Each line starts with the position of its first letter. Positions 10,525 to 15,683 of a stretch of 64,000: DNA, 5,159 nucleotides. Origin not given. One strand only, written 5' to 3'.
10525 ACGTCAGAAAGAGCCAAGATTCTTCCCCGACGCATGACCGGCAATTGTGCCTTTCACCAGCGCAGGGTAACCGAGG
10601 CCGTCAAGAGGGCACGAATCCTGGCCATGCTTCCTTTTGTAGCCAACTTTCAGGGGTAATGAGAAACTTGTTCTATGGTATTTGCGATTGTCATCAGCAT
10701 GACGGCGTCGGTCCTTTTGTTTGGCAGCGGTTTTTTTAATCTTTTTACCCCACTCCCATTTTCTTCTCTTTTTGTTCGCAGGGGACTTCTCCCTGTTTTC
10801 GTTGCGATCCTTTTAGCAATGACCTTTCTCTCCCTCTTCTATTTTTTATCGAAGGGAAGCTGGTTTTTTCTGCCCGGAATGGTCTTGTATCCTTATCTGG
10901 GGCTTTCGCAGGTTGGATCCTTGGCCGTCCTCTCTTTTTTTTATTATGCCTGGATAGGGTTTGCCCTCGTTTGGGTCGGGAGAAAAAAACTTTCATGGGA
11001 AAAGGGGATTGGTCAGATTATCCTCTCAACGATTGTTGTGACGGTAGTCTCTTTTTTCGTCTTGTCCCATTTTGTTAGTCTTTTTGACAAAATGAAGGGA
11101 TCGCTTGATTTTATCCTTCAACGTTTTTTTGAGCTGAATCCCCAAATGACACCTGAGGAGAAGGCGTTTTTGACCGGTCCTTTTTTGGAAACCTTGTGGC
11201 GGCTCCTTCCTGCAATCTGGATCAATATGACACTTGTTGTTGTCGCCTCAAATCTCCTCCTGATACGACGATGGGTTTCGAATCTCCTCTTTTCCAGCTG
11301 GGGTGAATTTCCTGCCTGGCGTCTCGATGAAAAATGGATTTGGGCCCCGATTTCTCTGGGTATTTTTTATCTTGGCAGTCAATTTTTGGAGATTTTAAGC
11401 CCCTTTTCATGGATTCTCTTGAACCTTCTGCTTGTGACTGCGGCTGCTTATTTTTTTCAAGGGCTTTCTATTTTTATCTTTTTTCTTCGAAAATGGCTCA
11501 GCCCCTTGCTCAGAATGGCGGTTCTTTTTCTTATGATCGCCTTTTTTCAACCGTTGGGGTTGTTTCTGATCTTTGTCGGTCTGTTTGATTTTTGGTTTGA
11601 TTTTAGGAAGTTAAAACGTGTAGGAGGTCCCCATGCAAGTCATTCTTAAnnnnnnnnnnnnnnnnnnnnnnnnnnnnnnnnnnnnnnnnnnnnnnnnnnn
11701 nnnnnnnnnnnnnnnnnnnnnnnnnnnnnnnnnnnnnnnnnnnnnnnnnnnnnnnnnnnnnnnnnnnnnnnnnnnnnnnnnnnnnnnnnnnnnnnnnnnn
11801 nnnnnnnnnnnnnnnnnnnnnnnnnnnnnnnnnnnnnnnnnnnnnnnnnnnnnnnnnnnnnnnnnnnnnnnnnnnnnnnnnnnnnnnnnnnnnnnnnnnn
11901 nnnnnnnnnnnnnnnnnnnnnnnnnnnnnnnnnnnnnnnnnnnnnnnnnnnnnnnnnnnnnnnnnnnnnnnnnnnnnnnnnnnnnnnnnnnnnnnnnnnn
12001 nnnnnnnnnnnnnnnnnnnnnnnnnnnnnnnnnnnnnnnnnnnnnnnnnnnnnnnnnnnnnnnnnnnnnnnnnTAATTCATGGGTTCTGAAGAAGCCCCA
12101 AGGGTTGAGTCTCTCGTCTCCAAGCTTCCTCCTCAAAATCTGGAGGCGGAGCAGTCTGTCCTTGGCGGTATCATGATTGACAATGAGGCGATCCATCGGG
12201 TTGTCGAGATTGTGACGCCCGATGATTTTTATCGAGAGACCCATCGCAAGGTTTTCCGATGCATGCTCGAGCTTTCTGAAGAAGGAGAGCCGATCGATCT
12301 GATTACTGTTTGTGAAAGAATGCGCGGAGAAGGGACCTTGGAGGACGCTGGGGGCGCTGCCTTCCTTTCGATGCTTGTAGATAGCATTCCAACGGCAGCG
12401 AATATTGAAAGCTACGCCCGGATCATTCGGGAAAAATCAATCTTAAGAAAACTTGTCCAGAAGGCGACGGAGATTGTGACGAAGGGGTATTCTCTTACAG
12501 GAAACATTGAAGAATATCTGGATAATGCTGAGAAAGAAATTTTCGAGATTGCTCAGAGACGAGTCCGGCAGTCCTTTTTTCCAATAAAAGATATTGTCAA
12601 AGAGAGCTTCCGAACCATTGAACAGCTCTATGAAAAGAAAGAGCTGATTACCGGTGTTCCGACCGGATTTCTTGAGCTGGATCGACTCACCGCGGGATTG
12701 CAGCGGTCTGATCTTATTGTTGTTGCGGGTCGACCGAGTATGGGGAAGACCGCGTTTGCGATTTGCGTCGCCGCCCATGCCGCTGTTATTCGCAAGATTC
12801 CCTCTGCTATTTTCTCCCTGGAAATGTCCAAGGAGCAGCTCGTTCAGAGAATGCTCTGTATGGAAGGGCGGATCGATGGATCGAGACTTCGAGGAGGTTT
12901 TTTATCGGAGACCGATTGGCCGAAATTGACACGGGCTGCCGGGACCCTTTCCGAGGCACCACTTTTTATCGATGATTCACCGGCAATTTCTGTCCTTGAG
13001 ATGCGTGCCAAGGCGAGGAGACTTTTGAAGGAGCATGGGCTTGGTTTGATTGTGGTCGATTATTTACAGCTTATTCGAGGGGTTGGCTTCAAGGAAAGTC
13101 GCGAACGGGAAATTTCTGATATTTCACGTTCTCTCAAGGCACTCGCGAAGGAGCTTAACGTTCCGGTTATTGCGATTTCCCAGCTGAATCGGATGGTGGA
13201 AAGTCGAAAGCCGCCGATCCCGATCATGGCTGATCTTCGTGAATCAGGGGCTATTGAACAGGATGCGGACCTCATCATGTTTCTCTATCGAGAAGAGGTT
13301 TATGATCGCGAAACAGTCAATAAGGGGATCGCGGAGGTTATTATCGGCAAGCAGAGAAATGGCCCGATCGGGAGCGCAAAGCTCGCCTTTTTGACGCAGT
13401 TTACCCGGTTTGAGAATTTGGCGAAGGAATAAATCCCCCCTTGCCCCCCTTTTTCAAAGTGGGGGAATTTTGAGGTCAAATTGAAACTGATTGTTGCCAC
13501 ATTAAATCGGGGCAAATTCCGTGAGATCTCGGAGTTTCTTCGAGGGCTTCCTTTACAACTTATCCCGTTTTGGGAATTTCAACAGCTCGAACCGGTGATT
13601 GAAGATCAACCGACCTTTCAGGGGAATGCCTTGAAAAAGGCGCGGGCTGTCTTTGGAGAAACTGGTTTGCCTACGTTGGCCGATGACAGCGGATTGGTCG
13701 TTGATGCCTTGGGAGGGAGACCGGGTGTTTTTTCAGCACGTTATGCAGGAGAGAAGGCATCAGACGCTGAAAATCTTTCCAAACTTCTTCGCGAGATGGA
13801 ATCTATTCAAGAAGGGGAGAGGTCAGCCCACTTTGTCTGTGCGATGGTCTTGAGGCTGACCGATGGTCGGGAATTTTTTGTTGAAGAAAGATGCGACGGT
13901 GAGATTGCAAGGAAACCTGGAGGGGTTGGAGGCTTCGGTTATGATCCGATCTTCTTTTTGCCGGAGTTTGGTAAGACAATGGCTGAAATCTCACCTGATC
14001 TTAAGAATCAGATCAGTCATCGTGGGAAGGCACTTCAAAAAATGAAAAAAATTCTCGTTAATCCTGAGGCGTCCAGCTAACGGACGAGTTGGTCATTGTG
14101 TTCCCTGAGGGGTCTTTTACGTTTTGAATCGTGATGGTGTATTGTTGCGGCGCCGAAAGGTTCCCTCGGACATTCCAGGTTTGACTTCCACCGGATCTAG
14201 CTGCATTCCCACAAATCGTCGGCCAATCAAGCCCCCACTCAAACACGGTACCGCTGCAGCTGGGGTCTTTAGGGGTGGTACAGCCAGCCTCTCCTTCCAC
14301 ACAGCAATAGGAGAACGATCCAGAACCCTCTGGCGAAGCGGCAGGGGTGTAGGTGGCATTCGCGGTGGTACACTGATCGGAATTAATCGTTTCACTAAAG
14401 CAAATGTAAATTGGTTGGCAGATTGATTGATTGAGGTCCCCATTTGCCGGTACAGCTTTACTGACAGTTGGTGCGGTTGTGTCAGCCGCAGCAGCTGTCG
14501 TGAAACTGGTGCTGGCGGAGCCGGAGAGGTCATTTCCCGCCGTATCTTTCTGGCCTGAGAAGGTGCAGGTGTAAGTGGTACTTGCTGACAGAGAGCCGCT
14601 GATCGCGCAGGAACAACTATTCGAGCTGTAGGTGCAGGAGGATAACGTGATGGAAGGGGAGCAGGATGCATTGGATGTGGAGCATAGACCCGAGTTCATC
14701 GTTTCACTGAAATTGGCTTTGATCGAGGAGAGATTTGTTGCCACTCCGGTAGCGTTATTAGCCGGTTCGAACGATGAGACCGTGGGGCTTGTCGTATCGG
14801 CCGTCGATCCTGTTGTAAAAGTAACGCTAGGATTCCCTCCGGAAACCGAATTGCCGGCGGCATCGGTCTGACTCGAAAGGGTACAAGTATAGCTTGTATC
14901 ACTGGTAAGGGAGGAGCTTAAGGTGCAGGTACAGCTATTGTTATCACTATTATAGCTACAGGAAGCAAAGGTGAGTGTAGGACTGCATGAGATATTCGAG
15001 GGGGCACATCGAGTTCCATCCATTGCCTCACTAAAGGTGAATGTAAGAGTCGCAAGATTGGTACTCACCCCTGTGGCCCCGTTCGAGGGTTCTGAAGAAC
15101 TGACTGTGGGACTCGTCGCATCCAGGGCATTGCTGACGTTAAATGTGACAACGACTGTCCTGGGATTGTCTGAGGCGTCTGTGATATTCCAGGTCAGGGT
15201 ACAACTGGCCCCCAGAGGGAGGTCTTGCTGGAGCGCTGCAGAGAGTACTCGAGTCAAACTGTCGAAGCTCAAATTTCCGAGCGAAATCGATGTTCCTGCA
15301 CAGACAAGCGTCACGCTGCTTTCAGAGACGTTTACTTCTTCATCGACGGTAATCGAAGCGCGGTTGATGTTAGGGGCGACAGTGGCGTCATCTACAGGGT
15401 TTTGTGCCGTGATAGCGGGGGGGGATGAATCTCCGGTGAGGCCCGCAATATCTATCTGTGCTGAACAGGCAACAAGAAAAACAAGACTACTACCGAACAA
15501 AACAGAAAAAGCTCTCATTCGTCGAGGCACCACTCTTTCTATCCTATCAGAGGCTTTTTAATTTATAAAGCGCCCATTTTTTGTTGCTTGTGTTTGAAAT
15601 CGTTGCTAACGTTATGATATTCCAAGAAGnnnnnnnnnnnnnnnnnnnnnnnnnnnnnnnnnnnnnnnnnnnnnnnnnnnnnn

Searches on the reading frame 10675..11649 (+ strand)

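Call 48: search_protein_families(library=pfam, proteins=[window:10675-11649:+], max_evalue=0.001)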
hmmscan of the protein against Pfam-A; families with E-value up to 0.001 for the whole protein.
window:10675-11649:+ (324 aa): 1 family
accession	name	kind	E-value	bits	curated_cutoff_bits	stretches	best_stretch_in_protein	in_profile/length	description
PF09991.14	DUF2232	-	1.9e-20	73.7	27.8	1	82-305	58-289/290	Predicted membrane protein (DUF2232)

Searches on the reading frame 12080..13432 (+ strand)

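Call 20: search_protein_families(library=pfam, proteins=[window:12080-13432:+], max_evalue=0.001)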
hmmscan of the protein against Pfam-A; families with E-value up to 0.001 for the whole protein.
window:12080-13432:+ (450 aa): 4 families
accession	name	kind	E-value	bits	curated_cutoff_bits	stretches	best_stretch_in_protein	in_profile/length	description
PF03796.21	DnaB_C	-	1.8e-107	358.9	27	1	192-446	1-255/255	DnaB-like helicase C terminal domain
PF00772.26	DnaB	-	2.7e-38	130.6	23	1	17-118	2-103/103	DnaB-like helicase N terminal domain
PF13481.12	AAA_25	-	1.8e-11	44.5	27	1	205-369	27-190/195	AAA domain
PF06745.19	ATPase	-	2.2e-05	24.4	26.6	1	193-368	1-163/231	KaiC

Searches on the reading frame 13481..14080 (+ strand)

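Call 48: search_protein_families(library=pfam, proteins=[window:13481-14080:+], max_evalue=0.001)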
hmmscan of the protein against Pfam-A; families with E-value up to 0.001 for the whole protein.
window:13481-14080:+ (199 aa): 1 family
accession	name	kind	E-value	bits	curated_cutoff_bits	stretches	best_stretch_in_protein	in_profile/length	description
PF01725.21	Ham1p_like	-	2.9e-63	213.6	22.5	1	3-190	1-185/186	Ham1 family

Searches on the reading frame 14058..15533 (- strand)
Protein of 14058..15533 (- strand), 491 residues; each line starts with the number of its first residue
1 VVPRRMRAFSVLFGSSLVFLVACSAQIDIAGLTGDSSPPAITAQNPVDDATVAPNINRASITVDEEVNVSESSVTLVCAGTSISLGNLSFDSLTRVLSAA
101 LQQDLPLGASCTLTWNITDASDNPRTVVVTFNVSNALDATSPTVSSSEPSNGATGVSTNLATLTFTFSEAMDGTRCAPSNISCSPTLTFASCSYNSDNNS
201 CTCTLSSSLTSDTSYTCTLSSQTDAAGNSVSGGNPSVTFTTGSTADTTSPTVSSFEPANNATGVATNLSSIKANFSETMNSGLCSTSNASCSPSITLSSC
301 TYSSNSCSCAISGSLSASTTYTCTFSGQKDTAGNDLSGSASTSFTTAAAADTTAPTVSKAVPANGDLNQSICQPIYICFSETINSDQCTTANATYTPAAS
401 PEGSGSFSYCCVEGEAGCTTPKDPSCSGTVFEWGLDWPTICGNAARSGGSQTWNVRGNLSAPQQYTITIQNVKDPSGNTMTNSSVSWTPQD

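Call 48: search_protein_families(library=pfam, proteins=[window:14058-15533:-], max_evalue=0.001)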
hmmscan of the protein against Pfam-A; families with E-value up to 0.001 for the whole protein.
window:14058-15533:- (491 aa): 2 families
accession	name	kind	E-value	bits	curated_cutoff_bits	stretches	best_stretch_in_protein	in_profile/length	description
PF13205.12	Big_5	-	4.6e-44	149.9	23.6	3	246-346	1-105/105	Bacterial Ig-like domain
PF04234.18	CopC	-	1.6e-05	26.2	23.3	0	41-133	4-92/92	CopC domain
